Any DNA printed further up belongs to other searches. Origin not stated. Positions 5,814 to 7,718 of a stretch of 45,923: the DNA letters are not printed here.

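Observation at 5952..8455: Self-contained two-gene cassette: NLR/STAND-type PNP_UDP nucleosidase plus a degenerate DAACS-fold membrane protein with a cytosolic sensor-like N-domain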

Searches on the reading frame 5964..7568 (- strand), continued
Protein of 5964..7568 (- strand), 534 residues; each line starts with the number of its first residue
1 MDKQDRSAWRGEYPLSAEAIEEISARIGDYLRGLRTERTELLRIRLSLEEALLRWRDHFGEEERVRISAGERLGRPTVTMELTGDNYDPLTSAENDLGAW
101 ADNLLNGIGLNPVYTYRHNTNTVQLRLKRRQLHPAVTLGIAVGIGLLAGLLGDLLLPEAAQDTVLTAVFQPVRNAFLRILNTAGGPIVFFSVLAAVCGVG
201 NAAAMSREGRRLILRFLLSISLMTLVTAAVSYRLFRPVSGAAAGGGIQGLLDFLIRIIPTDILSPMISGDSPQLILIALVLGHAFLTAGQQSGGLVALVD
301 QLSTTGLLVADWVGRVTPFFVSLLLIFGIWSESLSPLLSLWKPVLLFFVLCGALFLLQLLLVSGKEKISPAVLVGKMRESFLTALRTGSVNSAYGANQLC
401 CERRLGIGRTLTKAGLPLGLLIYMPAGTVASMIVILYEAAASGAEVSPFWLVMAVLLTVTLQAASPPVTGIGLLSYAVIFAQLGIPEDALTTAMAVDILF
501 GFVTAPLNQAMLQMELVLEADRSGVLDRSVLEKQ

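Call 53: search_protein_families(library=pfam, proteins=[L032:210-1865:+, L032:1907-2722:+, L032:2736-3557:+, L032:3364-4737:+, L032:4753-5985:+, L032:5985-7958:+, L032:8375-9976:+, L032:12646-13710:+, L032:13685-15322:+, L036:1584-2864:+], max_evalue=0.001)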
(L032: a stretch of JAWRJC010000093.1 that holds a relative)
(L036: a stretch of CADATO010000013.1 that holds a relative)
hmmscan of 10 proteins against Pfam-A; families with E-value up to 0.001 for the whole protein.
L032:210-1865:+ (551 aa): 1 family
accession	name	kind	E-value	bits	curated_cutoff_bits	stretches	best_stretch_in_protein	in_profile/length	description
PF02698.23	DUF218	-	1.7e-21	77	27.6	1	357-517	1-132/133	DUF218 domain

L032:1907-2722:+ (271 aa): 1 family
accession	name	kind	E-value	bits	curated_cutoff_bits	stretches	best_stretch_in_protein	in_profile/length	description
PF01048.26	PNP_UDP_1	-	6.7e-18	65.4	25.1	1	26-253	3-215/233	Phosphorylase superfamily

L032:2736-3557:+ (273 aa): 7 families
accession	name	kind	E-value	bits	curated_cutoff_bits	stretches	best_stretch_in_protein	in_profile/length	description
PF02089.21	Palm_thioest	-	2e-09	38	26.8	1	14-128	1-123/254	Palmitoyl protein thioesterase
PF00561.26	Abhydrolase_1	-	8.4e-09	35.9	25.8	1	13-137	1-126/245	alpha/beta hydrolase fold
PF05057.20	DUF676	-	9.4e-06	25.7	20.3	1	52-118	50-128/217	Putative serine esterase (DUF676)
PF01674.24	Lipase_2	-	3.5e-05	23.9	20.3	1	14-105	3-102/219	Lipase (class 2)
PF07819.20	PGAP1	-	5.5e-05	23.5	24.3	1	66-116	77-130/233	PGAP1-like alpha/beta domain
PF24708.1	Lip_C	-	0.00012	21.4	27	0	72-134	123-180/380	Lipase-like, C-terminal domain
PF24096.1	DUF7379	-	0.00047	20.6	33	1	59-118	52-115/191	Domain of unknown function (DUF7379)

L032:3364-4737:+ (457 aa): 1 family
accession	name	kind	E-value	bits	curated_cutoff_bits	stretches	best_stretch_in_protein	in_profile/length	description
PF02698.23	DUF218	-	1.6e-21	77.1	27.6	1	250-406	2-132/133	DUF218 domain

L032:4753-5985:+ (410 aa): 3 families
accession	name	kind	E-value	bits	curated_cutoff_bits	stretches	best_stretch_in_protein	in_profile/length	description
PF00149.33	Metallophos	-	2.1e-16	61.4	21.5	1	170-355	1-190/191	Calcineurin-like phosphoesterase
PF12850.12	Metallophos_2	-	4.4e-09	37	27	1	171-358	2-121/154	Calcineurin-like phosphoesterase superfamily domain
PF13520.12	AA_permease_2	-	0.00085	18.8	27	0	90-151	351-412/427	Amino acid permease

L032:5985-7958:+ (657 aa): 3 families
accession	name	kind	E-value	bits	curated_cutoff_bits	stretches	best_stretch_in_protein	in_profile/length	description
PF06541.16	ABC_trans_CmpB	-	4.3e-38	131.3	25.9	1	451-604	1-150/151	Putative ABC-transporter type IV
PF06161.16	DUF975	-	1.3e-19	71.5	34.8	1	215-321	133-237/243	Protein of unknown function (DUF975)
PF20990.2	DUF2207_C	-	3.1e-05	24.2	33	0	315-501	33-182/247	Predicted membrane protein (DUF2207) C-terminal domain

L032:8375-9976:+ (533 aa): 4 families
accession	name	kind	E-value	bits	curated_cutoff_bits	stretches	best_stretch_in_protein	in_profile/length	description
PF13581.12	HATPase_c_2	-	7e-22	78.2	27.4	1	405-531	2-127/127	Histidine kinase-like ATPase domain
PF01636.29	APH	-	1.3e-14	55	23.2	1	114-316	3-225/239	Phosphotransferase enzyme family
PF01740.26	STAS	-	9.4e-13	48.3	22.6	1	17-103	11-101/106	STAS domain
PF13466.11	STAS_2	-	9e-08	32.6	29.2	1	19-95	1-79/80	STAS domain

L032:12646-13710:+ (354 aa): 2 families
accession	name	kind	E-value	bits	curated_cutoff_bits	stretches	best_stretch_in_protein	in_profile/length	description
PF13203.12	DUF2201_N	-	2.7e-20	73.6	23.2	1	10-167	11-173/271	Putative metallopeptidase domain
PF09967.15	DUF2201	-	1.7e-09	38.3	26.4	1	223-335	3-119/123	VWA-like domain (DUF2201)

L032:13685-15322:+ (545 aa): 1 family
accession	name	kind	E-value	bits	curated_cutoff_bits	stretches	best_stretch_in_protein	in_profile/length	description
PF00158.32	Sigma54_activat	-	0.00082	19.5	20.2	0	325-397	91-167/168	Sigma-54 interaction domain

L036:1584-2864:+ (426 aa): 1 family
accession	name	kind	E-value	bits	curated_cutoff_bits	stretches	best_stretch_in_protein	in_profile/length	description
PF02698.23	DUF218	-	2e-21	76.7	27.6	1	232-392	1-132/133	DUF218 domain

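Call 75: find_related_loci(query=A1, collection=viral_contigs, flank=6000)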
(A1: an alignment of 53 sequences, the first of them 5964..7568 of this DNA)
Query A1 (534 aa) in viral_contigs; peptide patterns used: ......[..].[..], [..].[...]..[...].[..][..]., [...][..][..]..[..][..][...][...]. (x = any residue, [..] = any of these).
38 stretches matched a pattern, but none encodes a relative of the query by tblastn (E <= 1e-3).

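Call 76: search_protein_families(library=padloc, proteins=[L013:9970-10377:+], max_evalue=0.001)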
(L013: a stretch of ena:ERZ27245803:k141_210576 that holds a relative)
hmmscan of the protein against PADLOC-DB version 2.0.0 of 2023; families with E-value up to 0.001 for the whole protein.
L013:9970-10377:+ (135 aa): 0 families

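Call 82: search_protein_families(library=pfam, proteins=[L025:10734-14366:+, L034:5238-9116:+, L034:1446-5216:+, L046:6878-8728:+, L046:4457-6709:+, L043:11636-13591:+, L043:6220-8037:+, L042:7072-9108:+, L041:6726-8105:+, L042:9105-10019:+], max_evalue=0.0001)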
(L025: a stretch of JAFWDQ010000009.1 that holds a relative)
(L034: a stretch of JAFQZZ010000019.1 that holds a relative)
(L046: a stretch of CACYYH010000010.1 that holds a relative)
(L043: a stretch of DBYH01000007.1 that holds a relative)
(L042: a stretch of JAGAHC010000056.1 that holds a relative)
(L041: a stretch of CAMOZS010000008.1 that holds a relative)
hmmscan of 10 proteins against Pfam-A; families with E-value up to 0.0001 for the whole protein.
L025:10734-14366:+ (1210 aa): 3 families
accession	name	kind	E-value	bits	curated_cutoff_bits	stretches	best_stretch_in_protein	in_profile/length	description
PF00395.25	SLH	-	1e-20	73.8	20.8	2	1051-1092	2-43/44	S-layer homology domain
PF02368.24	Big_2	-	1.8e-11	44.2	22.8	0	746-805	19-75/79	Bacterial Ig-like domain (group 2)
PF20854.2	LED_rpt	-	9.8e-05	22.6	59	0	50-118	5-73/176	LED repeat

L034:5238-9116:+ (1292 aa): 5 families
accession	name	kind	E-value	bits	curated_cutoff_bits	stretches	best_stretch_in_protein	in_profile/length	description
PF04997.17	RNA_pol_Rpb1_1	-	8.8e-86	288.5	39.7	1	8-334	2-312/312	RNA polymerase Rpb1, domain 1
PF04998.22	RNA_pol_Rpb1_5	-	1.1e-67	228.8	28.5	1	766-1181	1-265/267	RNA polymerase Rpb1, domain 5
PF00623.25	RNA_pol_Rpb1_2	-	1e-40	140.2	25.3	2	381-477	69-165/166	RNA polymerase Rpb1, domain 2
PF04983.23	RNA_pol_Rpb1_3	-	4.2e-24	85.7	28.9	1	481-659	1-162/162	RNA polymerase Rpb1, domain 3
PF05000.22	RNA_pol_Rpb1_4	-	1.2e-14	54.6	24.8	1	689-764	2-107/107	RNA polymerase Rpb1, domain 4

L034:1446-5216:+ (1256 aa): 6 families
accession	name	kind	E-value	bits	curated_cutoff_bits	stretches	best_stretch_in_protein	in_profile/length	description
PF00562.33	RNA_pol_Rpb2_6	-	1.3e-140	469.2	23.4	1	700-1086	2-373/373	RNA polymerase Rpb2, domain 6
PF04561.19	RNA_pol_Rpb2_2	-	1.6e-33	116.4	21.7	2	142-284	1-148/190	RNA polymerase Rpb2, domain 2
PF04560.25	RNA_pol_Rpb2_7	-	4.7e-29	101.1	32.1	1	1088-1162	1-85/87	RNA polymerase Rpb2, domain 7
PF04565.21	RNA_pol_Rpb2_3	-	7.1e-29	100.2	21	1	492-560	1-68/68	RNA polymerase Rpb2, domain 3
PF10385.14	RNA_pol_Rpb2_45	-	1.8e-23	82.8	28.2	1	570-638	1-66/66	RNA polymerase beta subunit external 1 domain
PF04563.20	RNA_pol_Rpb2_1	-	2.2e-20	73.5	28.2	1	30-478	2-202/203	RNA polymerase beta subunit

L046:6878-8728:+ (616 aa): 1 family
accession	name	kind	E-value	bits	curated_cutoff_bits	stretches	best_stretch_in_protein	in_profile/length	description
PF13941.12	MutL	-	1e-164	549.1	27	1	5-454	1-449/450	MutL protein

L046:4457-6709:+ (750 aa): 3 families
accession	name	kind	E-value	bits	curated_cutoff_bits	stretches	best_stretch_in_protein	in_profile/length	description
PF09043.17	Lys-AminoMut_A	-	5.9e-40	137.6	25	1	65-443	139-506/508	D-Lysine 5,6-aminomutase TIM-barrel domain of alpha subunit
PF16554.10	OAM_dimer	-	5.7e-26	91.2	25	1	504-579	2-77/78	Dimerisation domain of d-ornithine 4,5-aminomutase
PF02310.24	B12-binding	-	1.3e-11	44.8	32.1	1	600-714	1-113/121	B12 binding domain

L043:11636-13591:+ (651 aa): 2 families
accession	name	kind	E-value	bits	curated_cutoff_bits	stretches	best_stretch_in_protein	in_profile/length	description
PF20990.2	DUF2207_C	-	2.9e-29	103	33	1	286-581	4-247/247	Predicted membrane protein (DUF2207) C-terminal domain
PF09972.14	DUF2207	-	7e-19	69.1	24.4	1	40-203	2-126/172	Predicted membrane protein (DUF2207) N-terminal domain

L043:6220-8037:+ (605 aa): 1 family
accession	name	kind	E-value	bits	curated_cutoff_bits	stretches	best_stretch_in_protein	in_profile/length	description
PF07228.17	SpoIIE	-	2.4e-47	161.8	25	1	406-598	1-190/192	Stage II sporulation protein E (SpoIIE)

L042:7072-9108:+ (678 aa): 5 families
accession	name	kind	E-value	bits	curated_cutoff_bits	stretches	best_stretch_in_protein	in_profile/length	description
PF00069.31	Pkinase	-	5.9e-58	196.8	31.7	1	12-257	1-253/263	Protein kinase domain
PF07714.23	PK_Tyr_Ser-Thr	-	2.8e-43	148.5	23.1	1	14-257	3-250/258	Protein tyrosine and serine/threonine kinase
PF03793.24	PASTA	-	1.2e-24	86.5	23.2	2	455-517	1-64/64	PASTA domain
PF03109.22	ABC1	-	2.2e-09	37.3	22.9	1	51-165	114-222/244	ABC1 atypical kinase-like domain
PF14531.12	Kinase-like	-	7.7e-05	22.5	25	0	115-217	150-259/289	Kinase-like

L041:6726-8105:+ (459 aa): 2 families
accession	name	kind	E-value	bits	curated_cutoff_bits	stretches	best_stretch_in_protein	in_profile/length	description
PF01554.23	MatE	-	6.6e-48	162.9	24.9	2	30-192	1-161/161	MatE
PF03023.19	MurJ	-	6.2e-06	25.5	27.4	1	101-449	52-401/451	Lipid II flippase MurJ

L042:9105-10019:+ (304 aa): 4 families
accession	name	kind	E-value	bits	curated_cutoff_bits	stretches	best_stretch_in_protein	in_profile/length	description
PF03193.22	RsgA_GTPase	-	4.6e-50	170.3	30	1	63-225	1-171/174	RsgA GTPase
PF16745.11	RsgA_N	-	1.1e-18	67.1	27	1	3-50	1-48/54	RsgA N-terminal domain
PF01926.29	MMR_HSR1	-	2.4e-10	41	21.9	1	164-227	3-57/113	50S ribosome-binding GTPase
PF00005.33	ABC_tran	-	9e-09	36.5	25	1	157-197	8-51/137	ABC transporter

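Call 87: predict_structure(alignment_id=A1)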
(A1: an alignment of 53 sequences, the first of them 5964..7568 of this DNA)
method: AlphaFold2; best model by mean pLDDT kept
length: 534 residues; sequences in the alignment: 53
mean_pLDDT: 89.3   pTM: 0.86
mean pLDDT of the five models: 89.3, 88.3, 86.3, 85.9, 84.1
residues with pLDDT >= 90: 343; 70-90: 157; 50-70: 28; < 50: 6
segments of 3 or more residues with pLDDT < 50: 1-5
pLDDT, mean of each block of 10 residues (from residue 1): 60 97 95 86 91 95 96 91 94 59 68 93 90 85 94 95 92 91 91 88 81 94 98 93 60 78 83 90 87 84 88 90 89 86 97 98 98 97 90 91 96 90 95 97 91 94 86 92 91 89 94 97 97 90
secondary structure, 60 per line:
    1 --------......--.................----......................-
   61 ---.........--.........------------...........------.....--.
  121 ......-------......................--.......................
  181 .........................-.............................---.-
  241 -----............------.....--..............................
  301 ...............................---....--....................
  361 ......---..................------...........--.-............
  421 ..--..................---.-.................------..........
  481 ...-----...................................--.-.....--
elements in order: E9-14 H17-33 H38-59 E64-72 E75-83 H96-106 E113-117 E120-126 H134-155 H158-205 H207-235 H246-257 H264-268 H271-331 H335-338 H341-366 H370-387 H394-404 H409-422 H425-442 H448-464 H471-483 H489-523 H528-532
